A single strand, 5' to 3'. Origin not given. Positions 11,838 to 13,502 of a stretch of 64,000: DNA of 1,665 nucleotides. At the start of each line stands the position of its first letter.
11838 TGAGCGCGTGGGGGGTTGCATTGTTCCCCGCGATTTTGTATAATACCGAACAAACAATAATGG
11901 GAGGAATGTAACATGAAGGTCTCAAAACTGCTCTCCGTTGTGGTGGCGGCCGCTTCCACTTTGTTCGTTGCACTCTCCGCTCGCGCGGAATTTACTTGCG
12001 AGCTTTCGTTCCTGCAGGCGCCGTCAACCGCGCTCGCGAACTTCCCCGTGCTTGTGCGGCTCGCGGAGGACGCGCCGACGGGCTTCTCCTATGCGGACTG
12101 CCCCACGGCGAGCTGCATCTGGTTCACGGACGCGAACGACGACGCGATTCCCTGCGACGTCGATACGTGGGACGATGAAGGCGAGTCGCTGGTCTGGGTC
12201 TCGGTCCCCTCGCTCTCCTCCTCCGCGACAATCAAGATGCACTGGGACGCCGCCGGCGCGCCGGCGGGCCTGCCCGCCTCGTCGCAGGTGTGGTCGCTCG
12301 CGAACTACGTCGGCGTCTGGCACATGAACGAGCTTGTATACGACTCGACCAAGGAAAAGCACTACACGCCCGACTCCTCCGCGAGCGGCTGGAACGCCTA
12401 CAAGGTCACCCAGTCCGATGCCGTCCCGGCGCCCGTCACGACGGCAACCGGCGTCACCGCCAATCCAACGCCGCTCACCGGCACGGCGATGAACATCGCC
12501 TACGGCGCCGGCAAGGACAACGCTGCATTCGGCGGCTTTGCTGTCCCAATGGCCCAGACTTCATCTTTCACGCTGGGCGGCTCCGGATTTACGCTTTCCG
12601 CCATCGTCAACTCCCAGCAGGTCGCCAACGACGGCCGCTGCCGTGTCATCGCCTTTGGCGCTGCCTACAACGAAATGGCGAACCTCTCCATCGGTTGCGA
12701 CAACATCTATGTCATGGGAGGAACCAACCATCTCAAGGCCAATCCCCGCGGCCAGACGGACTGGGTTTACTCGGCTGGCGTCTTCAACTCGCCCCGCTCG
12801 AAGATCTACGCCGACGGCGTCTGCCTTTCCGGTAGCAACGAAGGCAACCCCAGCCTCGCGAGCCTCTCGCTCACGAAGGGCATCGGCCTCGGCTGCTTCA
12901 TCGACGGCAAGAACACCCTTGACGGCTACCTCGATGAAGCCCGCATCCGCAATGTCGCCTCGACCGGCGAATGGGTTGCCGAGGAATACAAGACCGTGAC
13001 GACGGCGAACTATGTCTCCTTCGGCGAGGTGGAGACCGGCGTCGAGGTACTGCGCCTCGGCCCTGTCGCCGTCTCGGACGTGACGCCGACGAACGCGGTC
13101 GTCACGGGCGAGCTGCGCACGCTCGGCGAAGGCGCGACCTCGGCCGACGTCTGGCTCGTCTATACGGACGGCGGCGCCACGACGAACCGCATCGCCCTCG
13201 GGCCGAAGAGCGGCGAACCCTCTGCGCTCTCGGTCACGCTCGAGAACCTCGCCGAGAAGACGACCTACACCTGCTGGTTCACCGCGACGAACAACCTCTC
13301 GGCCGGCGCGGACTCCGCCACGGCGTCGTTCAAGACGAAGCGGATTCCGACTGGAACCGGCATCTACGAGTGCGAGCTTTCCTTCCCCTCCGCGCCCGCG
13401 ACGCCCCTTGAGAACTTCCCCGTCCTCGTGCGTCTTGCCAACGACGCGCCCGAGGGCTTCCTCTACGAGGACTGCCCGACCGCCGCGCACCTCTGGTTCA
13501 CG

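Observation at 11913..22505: Second giant gene: 3,530-aa DUF2341/LamG protein containing a ~2.45-kb internal duplication that ends in glycine-rich domains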

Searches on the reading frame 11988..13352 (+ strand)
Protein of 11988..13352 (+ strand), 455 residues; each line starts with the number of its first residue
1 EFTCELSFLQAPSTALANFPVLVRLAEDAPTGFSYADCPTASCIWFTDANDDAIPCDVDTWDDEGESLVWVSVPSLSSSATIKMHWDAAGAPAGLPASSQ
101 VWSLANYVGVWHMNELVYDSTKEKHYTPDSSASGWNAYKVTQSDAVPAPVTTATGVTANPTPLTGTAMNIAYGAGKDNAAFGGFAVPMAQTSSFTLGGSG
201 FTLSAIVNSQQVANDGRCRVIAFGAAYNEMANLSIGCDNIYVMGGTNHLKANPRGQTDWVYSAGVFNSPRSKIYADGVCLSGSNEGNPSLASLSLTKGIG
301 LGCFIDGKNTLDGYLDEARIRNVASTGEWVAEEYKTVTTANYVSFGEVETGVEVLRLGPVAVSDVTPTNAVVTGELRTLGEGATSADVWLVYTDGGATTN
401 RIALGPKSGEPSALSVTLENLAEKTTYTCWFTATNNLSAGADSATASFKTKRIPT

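Call 37: search_protein_families(library=pfam, proteins=[window:11988-13352:+], max_evalue=10)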
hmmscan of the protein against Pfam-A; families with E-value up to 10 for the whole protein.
window:11988-13352:+ (455 aa): 2 families
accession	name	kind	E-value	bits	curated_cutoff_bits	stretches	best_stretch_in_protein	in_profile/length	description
PF13385.13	Laminin_G_3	-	4.9e-06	27.2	27.6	1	190-331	8-151/151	Concanavalin A-like lectin/glucanases superfamily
PF10102.14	DUF2341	-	0.00058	20.7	23.4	1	44-92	5-56/84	Domain of unknown function (DUF2341)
